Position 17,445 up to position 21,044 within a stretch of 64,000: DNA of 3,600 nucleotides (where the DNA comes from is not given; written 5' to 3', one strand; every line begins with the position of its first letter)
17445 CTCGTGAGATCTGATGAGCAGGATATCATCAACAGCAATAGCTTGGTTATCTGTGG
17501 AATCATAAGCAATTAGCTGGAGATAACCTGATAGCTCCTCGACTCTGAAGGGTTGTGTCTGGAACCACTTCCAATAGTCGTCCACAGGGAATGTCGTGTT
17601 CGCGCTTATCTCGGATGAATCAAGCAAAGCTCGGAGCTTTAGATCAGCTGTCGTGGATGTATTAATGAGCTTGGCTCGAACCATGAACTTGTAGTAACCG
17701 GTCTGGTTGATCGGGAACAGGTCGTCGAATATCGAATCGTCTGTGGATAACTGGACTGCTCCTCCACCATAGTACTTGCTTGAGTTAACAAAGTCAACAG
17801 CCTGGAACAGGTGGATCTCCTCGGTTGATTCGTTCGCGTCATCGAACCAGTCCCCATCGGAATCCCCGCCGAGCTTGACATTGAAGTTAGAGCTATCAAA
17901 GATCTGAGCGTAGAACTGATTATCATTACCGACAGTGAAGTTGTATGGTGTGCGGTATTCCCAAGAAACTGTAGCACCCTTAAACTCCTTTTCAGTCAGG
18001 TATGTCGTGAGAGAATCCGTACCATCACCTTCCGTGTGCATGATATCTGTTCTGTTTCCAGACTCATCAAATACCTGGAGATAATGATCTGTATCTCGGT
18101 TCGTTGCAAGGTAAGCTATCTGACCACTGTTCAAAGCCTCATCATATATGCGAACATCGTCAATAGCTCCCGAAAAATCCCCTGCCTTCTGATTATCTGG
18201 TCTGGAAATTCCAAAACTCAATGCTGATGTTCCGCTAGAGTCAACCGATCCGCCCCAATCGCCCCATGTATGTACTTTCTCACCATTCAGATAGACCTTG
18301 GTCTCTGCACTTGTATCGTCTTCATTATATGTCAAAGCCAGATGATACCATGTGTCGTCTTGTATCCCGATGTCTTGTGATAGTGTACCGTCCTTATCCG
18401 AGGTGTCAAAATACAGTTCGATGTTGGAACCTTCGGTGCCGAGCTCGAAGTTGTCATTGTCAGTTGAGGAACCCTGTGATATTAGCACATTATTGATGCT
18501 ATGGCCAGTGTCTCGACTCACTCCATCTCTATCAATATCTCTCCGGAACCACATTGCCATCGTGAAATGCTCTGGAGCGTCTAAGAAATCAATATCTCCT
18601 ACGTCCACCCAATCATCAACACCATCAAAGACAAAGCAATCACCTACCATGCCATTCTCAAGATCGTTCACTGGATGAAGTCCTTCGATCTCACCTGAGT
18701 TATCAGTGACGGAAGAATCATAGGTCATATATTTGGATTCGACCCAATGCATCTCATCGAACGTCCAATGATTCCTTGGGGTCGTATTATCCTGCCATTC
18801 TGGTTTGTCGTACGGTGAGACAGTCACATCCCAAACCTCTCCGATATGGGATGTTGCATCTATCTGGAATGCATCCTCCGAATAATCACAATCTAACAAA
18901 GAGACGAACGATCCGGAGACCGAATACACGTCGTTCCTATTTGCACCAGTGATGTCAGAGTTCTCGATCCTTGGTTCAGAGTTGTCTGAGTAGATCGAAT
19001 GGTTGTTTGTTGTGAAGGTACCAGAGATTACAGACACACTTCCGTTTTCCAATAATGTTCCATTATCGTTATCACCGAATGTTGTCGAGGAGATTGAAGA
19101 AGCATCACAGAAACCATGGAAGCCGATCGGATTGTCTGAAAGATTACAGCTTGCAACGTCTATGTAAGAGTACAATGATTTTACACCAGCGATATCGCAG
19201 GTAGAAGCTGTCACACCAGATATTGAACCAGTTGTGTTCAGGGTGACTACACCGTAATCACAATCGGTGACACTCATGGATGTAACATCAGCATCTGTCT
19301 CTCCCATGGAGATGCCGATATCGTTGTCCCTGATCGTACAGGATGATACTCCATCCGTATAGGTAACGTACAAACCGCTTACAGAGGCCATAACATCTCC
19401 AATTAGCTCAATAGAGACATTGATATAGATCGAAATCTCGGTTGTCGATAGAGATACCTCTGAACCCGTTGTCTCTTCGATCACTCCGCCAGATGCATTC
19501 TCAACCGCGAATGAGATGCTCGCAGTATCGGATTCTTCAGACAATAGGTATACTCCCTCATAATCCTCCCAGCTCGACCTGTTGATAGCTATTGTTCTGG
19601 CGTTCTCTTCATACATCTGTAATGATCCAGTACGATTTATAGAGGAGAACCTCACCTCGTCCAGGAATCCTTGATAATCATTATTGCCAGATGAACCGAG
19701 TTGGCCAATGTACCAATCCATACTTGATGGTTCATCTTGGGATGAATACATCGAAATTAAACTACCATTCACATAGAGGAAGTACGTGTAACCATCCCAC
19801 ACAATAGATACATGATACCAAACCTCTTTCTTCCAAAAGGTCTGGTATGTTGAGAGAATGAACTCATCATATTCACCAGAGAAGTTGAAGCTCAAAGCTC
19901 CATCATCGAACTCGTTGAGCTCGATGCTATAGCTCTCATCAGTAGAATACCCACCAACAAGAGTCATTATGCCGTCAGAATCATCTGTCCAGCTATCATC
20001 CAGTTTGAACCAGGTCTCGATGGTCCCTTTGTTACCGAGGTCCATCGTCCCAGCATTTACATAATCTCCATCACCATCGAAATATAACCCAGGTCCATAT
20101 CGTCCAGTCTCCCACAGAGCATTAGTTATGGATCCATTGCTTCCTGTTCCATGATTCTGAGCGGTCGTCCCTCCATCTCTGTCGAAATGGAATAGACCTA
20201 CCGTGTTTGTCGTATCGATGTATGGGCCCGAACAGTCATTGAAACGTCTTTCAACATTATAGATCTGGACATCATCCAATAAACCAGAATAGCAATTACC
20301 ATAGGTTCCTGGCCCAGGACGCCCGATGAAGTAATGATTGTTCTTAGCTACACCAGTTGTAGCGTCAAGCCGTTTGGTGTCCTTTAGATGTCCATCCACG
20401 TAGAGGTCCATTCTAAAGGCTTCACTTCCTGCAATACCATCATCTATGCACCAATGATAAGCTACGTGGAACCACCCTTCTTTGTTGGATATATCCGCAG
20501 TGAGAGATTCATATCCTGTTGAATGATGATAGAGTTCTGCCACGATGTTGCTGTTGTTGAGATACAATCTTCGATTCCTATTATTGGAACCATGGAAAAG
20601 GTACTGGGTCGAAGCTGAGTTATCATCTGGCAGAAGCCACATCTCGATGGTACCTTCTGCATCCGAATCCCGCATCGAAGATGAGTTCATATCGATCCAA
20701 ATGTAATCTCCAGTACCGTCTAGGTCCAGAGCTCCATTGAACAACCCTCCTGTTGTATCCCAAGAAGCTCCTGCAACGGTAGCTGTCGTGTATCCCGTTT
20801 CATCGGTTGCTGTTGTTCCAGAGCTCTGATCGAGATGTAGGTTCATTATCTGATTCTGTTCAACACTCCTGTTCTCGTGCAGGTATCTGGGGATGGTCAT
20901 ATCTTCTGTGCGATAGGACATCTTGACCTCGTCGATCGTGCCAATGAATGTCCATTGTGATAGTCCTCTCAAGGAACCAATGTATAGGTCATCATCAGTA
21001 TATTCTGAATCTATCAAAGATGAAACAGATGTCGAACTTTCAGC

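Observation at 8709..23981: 15.3-kb single gene encoding a secreted protein of about 5,090 aa that combines a lectin array, a calcium-repeat stalk and a terminal protease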

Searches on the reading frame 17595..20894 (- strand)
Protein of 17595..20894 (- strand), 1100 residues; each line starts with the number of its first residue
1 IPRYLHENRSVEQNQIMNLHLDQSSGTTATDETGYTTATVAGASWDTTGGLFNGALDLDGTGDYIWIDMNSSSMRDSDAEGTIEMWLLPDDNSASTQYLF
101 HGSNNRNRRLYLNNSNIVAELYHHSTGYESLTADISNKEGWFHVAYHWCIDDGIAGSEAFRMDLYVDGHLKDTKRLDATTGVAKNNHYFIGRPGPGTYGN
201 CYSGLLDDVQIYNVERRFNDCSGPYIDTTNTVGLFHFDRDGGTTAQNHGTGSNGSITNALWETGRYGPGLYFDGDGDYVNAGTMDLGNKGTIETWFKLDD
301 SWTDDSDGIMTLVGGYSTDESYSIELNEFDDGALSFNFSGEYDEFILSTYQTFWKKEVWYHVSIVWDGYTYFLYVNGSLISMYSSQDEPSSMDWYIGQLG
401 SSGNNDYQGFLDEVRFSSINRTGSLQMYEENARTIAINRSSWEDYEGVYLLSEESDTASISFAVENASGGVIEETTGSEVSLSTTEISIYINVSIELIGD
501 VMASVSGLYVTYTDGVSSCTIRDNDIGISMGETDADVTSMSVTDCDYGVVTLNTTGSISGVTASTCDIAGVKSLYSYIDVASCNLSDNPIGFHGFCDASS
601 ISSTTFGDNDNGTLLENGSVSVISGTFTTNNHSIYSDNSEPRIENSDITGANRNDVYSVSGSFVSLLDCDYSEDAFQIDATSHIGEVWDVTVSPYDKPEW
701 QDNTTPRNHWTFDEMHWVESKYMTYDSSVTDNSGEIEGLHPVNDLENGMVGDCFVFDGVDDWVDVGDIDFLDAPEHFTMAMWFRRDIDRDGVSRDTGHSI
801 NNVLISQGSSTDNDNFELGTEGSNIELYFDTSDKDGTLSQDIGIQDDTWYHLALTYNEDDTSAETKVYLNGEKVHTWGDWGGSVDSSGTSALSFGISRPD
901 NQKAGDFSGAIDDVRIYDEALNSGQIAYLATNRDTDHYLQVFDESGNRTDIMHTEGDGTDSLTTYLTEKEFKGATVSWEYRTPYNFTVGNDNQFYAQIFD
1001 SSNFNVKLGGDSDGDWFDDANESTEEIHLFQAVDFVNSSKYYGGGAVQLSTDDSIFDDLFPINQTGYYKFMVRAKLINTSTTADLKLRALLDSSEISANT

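Call 5: search_protein_families(library=pfam, proteins=[window:17595-20894:-], max_evalue=0.01)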
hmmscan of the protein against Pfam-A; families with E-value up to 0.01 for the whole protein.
window:17595-20894:- (1100 aa): 2 families
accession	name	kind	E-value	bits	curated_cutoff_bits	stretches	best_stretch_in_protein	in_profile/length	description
PF13385.13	Laminin_G_3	-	3.3e-46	157.6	27.6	3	757-927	1-151/151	Concanavalin A-like lectin/glucanases superfamily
PF02210.31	Laminin_G_2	-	4e-08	34.2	22.9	1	303-417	3-124/126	Laminin G domain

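Call 19: search_protein_families(library=ncbifam, proteins=[window:17595-20894:-], max_evalue=1)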
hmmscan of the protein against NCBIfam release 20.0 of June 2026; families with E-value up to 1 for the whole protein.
window:17595-20894:- (1100 aa): 1 family
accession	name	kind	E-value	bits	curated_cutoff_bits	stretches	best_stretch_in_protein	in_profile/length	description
NF052521.1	TafC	equivalog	7.2e-09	35.2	410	1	708-931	150-361/373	TafC family fimbrial protein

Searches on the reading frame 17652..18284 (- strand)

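Call 58: search_protein_families(library=pfam, proteins=[window:17652-18284:-], max_evalue=5)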
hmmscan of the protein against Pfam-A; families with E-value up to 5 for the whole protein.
window:17652-18284:- (211 aa): 1 family
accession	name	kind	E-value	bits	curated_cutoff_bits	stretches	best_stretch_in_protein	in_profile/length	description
PF13385.13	Laminin_G_3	-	4.1e-05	24.2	27.6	1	14-57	111-151/151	Concanavalin A-like lectin/glucanases superfamily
